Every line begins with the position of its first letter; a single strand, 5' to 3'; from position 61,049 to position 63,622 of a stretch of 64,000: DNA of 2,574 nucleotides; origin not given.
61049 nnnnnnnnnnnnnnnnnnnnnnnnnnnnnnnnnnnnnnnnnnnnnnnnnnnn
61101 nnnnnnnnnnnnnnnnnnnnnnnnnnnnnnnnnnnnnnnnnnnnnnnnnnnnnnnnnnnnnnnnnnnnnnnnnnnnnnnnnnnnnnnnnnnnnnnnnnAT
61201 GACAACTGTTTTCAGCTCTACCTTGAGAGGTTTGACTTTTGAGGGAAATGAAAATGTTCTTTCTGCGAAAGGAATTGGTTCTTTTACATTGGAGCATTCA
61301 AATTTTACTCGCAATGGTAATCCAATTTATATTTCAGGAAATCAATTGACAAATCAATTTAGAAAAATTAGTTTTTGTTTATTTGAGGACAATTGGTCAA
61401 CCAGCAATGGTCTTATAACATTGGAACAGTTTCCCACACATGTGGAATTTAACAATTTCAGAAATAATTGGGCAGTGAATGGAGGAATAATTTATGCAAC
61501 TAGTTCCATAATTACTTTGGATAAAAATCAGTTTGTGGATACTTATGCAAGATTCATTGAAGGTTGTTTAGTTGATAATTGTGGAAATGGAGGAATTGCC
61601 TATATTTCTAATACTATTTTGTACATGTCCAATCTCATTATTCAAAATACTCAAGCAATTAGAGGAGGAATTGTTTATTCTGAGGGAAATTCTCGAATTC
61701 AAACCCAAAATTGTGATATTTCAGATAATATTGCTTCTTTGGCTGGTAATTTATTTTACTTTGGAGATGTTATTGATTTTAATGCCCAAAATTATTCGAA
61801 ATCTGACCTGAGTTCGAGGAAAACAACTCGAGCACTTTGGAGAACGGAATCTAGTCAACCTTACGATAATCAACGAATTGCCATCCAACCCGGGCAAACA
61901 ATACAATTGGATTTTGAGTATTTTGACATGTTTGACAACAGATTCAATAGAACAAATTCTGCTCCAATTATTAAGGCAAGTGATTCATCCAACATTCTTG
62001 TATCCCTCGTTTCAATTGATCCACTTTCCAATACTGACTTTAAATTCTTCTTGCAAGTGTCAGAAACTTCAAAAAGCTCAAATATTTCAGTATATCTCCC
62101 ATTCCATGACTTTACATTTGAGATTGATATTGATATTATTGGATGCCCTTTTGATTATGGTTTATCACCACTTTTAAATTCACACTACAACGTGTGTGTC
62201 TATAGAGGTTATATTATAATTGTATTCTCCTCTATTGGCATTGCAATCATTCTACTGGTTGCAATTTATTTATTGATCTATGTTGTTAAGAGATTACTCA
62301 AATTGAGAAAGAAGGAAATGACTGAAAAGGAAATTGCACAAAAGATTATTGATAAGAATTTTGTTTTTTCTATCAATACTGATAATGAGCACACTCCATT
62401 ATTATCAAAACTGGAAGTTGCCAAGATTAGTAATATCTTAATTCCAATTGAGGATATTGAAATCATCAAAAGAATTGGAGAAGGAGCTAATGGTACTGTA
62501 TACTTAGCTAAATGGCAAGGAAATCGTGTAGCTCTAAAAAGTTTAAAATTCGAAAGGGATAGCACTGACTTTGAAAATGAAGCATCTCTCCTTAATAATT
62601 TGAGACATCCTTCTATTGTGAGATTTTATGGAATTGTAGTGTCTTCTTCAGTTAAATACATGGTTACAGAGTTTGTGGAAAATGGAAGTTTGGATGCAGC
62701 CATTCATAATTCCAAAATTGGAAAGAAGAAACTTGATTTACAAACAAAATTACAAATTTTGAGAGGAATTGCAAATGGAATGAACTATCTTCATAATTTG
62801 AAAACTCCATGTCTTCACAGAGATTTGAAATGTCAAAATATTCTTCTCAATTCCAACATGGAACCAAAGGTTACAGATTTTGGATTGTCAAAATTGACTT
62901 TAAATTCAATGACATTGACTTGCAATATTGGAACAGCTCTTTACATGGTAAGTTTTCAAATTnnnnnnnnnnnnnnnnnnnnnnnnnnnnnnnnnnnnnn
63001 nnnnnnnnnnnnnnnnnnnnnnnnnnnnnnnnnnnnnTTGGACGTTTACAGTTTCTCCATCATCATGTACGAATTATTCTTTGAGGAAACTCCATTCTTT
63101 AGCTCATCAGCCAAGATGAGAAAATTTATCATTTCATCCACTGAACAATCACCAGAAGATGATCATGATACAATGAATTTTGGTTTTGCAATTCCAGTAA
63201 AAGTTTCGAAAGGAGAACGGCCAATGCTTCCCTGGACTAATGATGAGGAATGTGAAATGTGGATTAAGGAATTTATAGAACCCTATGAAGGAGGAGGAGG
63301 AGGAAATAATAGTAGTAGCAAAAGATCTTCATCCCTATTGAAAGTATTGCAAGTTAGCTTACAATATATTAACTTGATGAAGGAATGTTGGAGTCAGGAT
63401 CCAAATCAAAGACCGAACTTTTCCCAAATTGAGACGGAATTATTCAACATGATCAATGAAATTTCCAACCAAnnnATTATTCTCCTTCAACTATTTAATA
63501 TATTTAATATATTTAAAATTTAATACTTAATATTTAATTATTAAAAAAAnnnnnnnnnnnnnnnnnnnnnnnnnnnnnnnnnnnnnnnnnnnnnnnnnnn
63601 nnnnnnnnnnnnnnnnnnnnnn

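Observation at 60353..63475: Receptor-like TKL kinase with beta-helix (PMP-like) ectodomain; a paralog fragment at the window start indicates a dispersed or tandem family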

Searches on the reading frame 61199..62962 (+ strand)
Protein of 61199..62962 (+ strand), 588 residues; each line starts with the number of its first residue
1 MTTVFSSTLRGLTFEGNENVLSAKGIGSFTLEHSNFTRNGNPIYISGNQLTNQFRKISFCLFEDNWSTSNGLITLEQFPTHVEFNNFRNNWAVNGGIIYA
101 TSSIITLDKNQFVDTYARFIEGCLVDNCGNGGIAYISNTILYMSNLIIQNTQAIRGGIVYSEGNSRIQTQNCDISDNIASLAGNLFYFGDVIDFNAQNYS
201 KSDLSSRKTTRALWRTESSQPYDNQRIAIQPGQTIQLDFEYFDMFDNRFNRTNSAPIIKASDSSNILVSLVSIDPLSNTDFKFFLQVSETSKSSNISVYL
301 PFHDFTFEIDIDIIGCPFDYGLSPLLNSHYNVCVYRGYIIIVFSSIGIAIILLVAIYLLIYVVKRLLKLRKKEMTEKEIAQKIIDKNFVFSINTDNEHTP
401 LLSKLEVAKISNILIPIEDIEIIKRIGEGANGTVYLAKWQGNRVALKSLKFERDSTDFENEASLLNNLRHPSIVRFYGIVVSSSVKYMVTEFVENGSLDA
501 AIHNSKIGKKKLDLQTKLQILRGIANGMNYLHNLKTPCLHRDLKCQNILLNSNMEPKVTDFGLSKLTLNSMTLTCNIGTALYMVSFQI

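Call 60: list_cluster_members(proteins=[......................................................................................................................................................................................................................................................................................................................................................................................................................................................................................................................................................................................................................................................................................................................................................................, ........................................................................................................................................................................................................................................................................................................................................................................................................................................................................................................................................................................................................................, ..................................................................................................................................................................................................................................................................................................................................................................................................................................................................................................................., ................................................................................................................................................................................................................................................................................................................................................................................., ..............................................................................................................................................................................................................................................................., window:61199-62962:+, window:62318-62962:+, window:63038-63472:+, window:63065-63472:+, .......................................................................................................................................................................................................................])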
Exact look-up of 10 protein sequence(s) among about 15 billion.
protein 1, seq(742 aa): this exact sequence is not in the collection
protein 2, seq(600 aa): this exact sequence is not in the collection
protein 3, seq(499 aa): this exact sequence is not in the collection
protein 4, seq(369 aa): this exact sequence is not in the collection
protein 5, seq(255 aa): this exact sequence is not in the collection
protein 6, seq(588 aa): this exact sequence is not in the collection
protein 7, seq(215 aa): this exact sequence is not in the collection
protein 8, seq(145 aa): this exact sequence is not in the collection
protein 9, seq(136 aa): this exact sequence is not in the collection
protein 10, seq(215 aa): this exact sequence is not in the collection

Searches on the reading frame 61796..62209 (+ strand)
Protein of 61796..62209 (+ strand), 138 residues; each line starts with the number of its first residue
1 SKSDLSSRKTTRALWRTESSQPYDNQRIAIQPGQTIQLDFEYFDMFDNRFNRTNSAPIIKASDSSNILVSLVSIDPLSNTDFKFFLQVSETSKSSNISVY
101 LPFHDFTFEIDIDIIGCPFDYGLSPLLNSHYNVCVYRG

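Call 67: predict_structure(alignment_id=A3)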
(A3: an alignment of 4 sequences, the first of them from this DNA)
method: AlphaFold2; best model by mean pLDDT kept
length: 138 residues; sequences in the alignment: 4
mean_pLDDT: 75.4   pTM: 0.68
mean pLDDT of the five models: 75.4, 68.0, 67.0, 66.9, 63.8
residues with pLDDT >= 90: 18; 70-90: 71; 50-70: 41; < 50: 8
segments of 3 or more residues with pLDDT < 50: 1-8
pLDDT, mean of each block of 10 residues (from residue 1): 42 61 72 83 66 72 87 67 85 87 76 89 83 86
secondary structure, 60 per line:
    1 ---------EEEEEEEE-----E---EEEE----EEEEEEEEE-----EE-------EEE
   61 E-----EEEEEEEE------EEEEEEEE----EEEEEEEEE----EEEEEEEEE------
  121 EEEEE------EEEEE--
elements in order: E10-17 E27-30 E35-43 E58-61 E67-74 E81-88 E93-101 E106-114 E121-125 E132-136

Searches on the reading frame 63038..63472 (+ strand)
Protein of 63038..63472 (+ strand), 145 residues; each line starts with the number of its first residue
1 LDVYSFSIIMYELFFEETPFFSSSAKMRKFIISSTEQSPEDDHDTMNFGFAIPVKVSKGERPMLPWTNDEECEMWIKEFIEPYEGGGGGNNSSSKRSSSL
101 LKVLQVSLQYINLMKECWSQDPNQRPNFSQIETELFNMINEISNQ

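Call 53: find_encoding_contigs(protein=window:63038-63472:+, flank=10000, max_places=4)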
Protein seq(145 aa) (145 aa): no gene with exactly this product is on record in the collection.

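Call 54: find_encoding_contigs(protein=window:63065-63472:+, flank=10000, max_places=4)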
Protein seq(136 aa) (136 aa): no gene with exactly this product is on record in the collection.
